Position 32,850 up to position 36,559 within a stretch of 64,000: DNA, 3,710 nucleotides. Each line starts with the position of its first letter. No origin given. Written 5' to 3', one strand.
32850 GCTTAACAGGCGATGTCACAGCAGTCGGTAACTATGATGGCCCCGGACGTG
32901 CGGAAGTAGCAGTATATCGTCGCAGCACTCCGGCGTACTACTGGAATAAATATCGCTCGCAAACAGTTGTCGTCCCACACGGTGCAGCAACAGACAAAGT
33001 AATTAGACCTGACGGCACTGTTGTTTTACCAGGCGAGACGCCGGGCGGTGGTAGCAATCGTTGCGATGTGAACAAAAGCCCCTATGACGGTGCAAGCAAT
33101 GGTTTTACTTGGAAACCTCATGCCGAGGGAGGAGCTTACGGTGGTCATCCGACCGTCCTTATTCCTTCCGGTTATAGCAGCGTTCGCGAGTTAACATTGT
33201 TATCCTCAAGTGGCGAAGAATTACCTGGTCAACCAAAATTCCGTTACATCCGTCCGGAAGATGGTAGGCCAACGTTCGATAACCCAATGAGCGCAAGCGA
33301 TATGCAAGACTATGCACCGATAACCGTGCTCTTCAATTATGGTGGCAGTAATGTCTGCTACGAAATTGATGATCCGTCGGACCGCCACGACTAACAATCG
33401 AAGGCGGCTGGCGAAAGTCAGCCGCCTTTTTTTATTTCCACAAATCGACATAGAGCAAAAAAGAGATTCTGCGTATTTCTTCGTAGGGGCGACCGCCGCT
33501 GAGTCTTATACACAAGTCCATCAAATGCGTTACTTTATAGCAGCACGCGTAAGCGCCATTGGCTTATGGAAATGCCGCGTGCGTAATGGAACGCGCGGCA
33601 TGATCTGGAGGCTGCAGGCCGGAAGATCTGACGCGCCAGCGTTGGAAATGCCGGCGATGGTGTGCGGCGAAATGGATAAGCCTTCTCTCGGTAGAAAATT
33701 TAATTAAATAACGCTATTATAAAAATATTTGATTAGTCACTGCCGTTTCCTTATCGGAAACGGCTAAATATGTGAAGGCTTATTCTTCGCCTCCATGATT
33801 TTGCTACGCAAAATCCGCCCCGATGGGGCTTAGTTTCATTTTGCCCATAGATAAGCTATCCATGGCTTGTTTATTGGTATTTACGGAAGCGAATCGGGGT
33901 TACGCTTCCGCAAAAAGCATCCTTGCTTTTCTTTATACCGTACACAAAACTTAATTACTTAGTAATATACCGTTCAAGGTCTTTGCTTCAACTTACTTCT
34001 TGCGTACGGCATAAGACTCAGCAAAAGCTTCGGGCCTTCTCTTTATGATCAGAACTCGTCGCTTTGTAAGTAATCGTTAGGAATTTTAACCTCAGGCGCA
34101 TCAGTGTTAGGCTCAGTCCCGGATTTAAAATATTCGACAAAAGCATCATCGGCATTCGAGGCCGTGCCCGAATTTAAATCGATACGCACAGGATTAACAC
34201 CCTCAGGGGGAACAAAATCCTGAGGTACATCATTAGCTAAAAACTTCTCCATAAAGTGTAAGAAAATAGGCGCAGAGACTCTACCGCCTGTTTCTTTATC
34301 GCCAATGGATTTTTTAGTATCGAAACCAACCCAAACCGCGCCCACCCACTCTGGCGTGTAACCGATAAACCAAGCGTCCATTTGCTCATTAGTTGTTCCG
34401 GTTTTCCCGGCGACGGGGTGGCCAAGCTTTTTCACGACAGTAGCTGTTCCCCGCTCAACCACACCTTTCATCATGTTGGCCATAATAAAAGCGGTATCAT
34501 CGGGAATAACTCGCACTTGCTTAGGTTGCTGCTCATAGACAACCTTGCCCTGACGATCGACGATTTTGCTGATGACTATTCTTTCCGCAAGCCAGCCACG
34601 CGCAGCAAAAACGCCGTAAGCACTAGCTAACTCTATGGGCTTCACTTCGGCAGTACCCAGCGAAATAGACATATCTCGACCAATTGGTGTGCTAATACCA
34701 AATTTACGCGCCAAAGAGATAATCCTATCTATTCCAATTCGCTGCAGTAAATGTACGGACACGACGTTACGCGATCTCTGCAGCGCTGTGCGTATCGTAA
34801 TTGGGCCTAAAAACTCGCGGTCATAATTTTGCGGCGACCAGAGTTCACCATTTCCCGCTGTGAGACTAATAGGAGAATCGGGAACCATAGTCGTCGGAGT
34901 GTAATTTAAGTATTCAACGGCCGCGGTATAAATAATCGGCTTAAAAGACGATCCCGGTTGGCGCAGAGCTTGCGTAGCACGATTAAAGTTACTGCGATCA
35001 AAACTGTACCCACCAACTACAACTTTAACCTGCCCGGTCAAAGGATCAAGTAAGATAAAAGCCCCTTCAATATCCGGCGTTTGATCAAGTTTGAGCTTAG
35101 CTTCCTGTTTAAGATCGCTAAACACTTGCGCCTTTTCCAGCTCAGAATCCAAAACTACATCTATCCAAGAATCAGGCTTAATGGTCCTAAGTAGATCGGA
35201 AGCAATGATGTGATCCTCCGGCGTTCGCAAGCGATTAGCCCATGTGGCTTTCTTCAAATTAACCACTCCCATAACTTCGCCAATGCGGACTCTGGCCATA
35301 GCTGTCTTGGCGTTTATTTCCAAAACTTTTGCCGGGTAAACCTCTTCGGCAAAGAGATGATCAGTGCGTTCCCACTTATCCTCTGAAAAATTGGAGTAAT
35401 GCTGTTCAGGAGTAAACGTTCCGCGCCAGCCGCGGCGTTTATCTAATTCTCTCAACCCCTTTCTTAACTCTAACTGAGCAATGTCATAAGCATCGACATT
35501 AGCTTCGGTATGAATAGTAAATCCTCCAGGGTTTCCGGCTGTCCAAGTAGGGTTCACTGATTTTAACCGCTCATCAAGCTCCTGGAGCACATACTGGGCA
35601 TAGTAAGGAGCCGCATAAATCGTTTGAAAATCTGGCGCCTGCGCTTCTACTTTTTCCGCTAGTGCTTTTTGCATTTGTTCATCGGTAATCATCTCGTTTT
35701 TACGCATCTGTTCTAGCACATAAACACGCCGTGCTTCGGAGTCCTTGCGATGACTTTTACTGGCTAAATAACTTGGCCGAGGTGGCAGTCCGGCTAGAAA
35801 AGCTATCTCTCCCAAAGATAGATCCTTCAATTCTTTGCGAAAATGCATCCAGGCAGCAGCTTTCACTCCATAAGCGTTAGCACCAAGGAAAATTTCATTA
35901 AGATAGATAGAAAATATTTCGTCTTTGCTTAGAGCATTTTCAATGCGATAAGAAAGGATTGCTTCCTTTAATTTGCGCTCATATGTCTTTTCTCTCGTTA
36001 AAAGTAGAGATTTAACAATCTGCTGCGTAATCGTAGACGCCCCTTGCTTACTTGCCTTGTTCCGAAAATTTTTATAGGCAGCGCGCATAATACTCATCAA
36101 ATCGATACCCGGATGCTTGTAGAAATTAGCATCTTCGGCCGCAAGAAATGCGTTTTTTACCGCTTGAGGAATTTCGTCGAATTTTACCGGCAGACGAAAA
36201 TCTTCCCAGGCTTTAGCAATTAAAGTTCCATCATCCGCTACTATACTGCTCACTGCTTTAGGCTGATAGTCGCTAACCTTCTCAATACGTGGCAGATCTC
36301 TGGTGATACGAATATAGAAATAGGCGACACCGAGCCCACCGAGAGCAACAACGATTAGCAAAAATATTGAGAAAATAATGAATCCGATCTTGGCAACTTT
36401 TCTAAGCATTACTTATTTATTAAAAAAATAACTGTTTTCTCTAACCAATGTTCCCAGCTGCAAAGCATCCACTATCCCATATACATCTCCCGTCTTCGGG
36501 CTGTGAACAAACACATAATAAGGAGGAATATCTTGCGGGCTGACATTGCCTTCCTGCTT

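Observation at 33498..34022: MITE-like element whose ends are 18/19 identical to the Tn5/IS50 outside end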

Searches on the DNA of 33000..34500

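Call 6: search_rna_families(source=window, start=33000, end=34500, threshold=evalue, max_evalue=1)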
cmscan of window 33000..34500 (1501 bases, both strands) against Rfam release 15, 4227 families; matches with E-value up to 1: 1.
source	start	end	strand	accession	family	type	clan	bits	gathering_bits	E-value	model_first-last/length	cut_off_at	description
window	33390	33480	-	RF00558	L20_leader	Cis-reg; leader;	-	21.1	58.7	0.28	1-127/127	no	Ribosomal protein L20 leader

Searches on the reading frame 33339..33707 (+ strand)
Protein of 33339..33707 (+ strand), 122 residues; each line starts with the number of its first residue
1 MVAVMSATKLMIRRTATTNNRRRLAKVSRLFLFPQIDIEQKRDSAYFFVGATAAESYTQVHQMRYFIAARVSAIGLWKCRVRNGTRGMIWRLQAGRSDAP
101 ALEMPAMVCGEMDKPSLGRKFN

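Call 62: list_cluster_members(proteins=[P0001, window:33339-33707:+, window:51314-51616:-, window:51030-51269:-])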
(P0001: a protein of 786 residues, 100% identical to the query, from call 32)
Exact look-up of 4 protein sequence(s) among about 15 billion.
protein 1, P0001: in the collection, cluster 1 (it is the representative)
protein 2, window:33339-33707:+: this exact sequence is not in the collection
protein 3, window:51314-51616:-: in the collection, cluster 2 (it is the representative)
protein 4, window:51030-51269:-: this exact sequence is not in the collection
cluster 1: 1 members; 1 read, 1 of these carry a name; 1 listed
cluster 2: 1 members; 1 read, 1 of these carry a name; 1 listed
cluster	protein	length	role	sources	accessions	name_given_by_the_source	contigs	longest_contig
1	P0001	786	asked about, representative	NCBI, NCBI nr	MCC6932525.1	MAG: PBP1A family penicillin-binding protein [Deltaproteobacteria bacterium] | PBP1A family penicillin-binding protein [Deltaproteobacteria bacterium]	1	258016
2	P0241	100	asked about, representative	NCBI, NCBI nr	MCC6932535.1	MAG: hypothetical protein IT292_04685 [Deltaproteobacteria bacterium] | hypothetical protein [Deltaproteobacteria bacterium]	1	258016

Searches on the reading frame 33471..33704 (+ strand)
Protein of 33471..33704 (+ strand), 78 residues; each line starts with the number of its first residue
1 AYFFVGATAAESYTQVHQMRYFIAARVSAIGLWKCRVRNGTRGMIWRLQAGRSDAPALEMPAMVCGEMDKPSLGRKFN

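Call 38: search_protein_families(library=pfam, max_evalue=10, proteins=[window:33471-33704:+])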
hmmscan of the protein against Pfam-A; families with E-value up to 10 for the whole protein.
seq(78 aa): 0 families
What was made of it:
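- No Pfam domain is detected in any tested frame (call 38).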

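Call 71: search_protein_representatives(protein=window:33471-33704:+)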
Query: 78 residues. Proteins with E-value up to 0.001 (for the whole library): 5; up to 1e-10: 2; up to 1e-30: 1. The best 5 are listed.
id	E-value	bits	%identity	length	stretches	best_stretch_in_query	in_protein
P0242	8.1e-34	130.8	100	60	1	19-78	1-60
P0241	2.7e-12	62.4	85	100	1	8-48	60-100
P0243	3.2e-10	55.9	68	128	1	25-71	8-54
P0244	1.0e-05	41.6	33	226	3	12-57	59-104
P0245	3.3e-05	39.9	30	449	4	11-42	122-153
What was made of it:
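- Tried and rejected: The exhaustive representative search with a single frame did work (call 71).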

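Call 73: find_encoding_contigs(protein=P0243, flank=5000, max_places=6)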
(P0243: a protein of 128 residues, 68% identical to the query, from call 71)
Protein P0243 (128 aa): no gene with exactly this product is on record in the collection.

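Call 74: list_cluster_members(proteins=[P0243, P0242])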
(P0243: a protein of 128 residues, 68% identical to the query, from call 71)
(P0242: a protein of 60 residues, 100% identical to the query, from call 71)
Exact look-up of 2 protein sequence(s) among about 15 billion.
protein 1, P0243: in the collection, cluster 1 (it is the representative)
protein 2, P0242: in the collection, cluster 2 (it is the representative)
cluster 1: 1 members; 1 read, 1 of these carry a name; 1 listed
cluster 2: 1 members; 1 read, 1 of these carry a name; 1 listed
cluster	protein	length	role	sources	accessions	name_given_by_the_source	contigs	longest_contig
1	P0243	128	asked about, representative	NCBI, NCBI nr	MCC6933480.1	MAG: hypothetical protein IT292_09530 [Deltaproteobacteria bacterium] | hypothetical protein [Deltaproteobacteria bacterium]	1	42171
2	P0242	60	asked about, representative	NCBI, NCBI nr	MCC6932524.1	MAG: hypothetical protein IT292_04630 [Deltaproteobacteria bacterium] | hypothetical protein [Deltaproteobacteria bacterium]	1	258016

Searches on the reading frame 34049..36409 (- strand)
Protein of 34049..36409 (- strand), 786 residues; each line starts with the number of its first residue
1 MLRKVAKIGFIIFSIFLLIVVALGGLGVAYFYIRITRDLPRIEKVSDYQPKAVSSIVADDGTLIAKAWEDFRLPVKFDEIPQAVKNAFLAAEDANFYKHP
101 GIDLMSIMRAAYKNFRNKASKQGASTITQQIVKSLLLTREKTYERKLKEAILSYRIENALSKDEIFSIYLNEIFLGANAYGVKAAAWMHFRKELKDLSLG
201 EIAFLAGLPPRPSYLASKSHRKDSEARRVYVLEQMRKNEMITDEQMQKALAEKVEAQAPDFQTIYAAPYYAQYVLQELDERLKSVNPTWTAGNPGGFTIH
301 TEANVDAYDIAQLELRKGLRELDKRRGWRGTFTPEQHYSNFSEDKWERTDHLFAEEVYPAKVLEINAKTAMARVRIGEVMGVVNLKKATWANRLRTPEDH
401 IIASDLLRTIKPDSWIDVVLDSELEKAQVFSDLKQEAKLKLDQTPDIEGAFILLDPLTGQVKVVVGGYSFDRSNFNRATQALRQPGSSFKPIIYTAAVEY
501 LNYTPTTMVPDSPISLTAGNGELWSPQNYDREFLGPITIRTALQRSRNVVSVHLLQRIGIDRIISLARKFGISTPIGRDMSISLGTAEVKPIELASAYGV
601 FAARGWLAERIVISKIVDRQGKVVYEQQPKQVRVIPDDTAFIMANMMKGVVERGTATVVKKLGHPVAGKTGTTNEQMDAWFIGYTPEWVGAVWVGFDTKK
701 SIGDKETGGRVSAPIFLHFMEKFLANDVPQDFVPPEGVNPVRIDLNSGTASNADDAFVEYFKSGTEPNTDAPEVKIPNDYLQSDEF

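Call 12: find_encoding_contigs(protein=window:34049-36409:-, flank=3000, max_places=4)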
Protein window:34049-36409:- (786 aa): no gene with exactly this product is on record in the collection.

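Call 29: search_protein_families(library=pfam, proteins=[window:34049-36409:-])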
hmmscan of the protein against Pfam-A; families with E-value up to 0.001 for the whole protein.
window:34049-36409:- (786 aa): 2 families
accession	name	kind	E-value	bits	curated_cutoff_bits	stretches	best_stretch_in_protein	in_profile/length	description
PF00912.28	Transgly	-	2.4e-60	203.4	27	1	69-235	11-177/178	Transglycosylase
PF00905.27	Transpeptidase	-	1.3e-35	123.5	22.1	1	449-721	1-299/299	Penicillin binding protein transpeptidase domain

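Call 32: find_homologous_proteins(query=window:34049-36409:-, max_evalue=1e-50)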
Query window:34049-36409:- (786 aa): 7947 proteins with E <= 1e-50 among 8000 candidates; the best 120 are listed.
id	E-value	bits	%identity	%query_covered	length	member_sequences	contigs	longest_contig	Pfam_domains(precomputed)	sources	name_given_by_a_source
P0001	0.0e+0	1775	100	100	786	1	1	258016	PF00912.29,PF00905.28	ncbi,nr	ncbi:MAG: PBP1A family penicillin-binding protein [Deltaproteobacteria bacterium]|nr:PBP1A family pe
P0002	0.0e+0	1487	81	100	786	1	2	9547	PF00912.29,PF00905.28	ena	-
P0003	1.5e-287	974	57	100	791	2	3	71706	PF17092.12,PF00912.29,PF00905.28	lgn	-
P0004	1.7e-287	974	56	99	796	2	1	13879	PF00912.29,PF00905.28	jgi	jgi:penicillin-binding protein 1A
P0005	3.9e-287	973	56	100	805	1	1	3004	PF17092.12,PF00912.29,PF00905.28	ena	-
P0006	2.2e-285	967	57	96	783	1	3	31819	PF17092.12,PF00912.29,PF00905.28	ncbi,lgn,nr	ncbi:MAG: PBP1A family penicillin-binding protein [Deltaproteobacteria bacterium]|nr:PBP1A family pe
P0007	5.1e-285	966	56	100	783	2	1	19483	PF00912.29,PF00905.28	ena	-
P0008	1.4e-284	964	57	100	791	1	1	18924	PF17092.12,PF00912.29,PF00905.28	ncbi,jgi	-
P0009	1.6e-283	961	55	100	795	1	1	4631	PF17092.12,PF00912.29,PF00905.28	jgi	jgi:penicillin-binding protein 1A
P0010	1.3e-282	958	57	99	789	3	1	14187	PF17092.12,PF00912.29,PF00905.28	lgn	-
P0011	1.8e-281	954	55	100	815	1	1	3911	PF17092.12,PF00912.29,PF00905.28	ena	-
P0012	2.1e-281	954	56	100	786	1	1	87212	PF17092.12,PF00912.29,PF00905.28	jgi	jgi:penicillin-binding protein 1A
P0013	5.4e-279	946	54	100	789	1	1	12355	PF00912.29,PF00905.28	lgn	-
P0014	8.1e-279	945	56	97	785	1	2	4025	PF00912.29,PF00905.28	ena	-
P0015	6.7e-277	939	54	100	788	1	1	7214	PF00912.29,PF00905.28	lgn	-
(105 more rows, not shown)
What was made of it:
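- On Coxiella burnetii QMITE1: The host is a Bdellovibrionota-like MAG (calls 32, 62).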

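Call 33: find_encoding_contigs(protein=P0002, flank=10000, max_places=4)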
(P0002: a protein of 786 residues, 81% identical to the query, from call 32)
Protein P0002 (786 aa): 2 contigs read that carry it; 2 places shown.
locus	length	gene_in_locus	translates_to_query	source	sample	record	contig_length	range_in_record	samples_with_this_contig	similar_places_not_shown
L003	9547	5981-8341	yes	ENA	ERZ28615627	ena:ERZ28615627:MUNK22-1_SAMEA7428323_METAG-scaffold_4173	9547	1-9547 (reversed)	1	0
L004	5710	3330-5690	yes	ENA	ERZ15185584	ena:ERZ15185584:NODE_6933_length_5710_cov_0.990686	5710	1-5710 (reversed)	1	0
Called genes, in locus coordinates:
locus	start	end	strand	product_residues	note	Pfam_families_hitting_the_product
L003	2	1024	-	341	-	?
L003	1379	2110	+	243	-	PF00005:ABC_tran, PF13304:AAA_21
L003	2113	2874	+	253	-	PF12679:ABC2_membrane_2, PF12730:ABC2_membrane_4 (weak), PF12698:ABC2_membrane_3, PF01061:ABC2_membrane (weak)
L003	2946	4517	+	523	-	PF23357:DUF7088, PF09822:ABC_transp_aux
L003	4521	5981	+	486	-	PF14238:DUF4340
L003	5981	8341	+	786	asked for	PF00912:Transgly, PF00905:Transpeptidase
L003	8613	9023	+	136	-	PF00160:Pro_isomerase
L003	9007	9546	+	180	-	?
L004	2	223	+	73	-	?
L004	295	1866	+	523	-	PF23357:DUF7088, PF09822:ABC_transp_aux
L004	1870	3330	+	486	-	PF14238:DUF4340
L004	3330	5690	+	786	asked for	PF00912:Transgly, PF00905:Transpeptidase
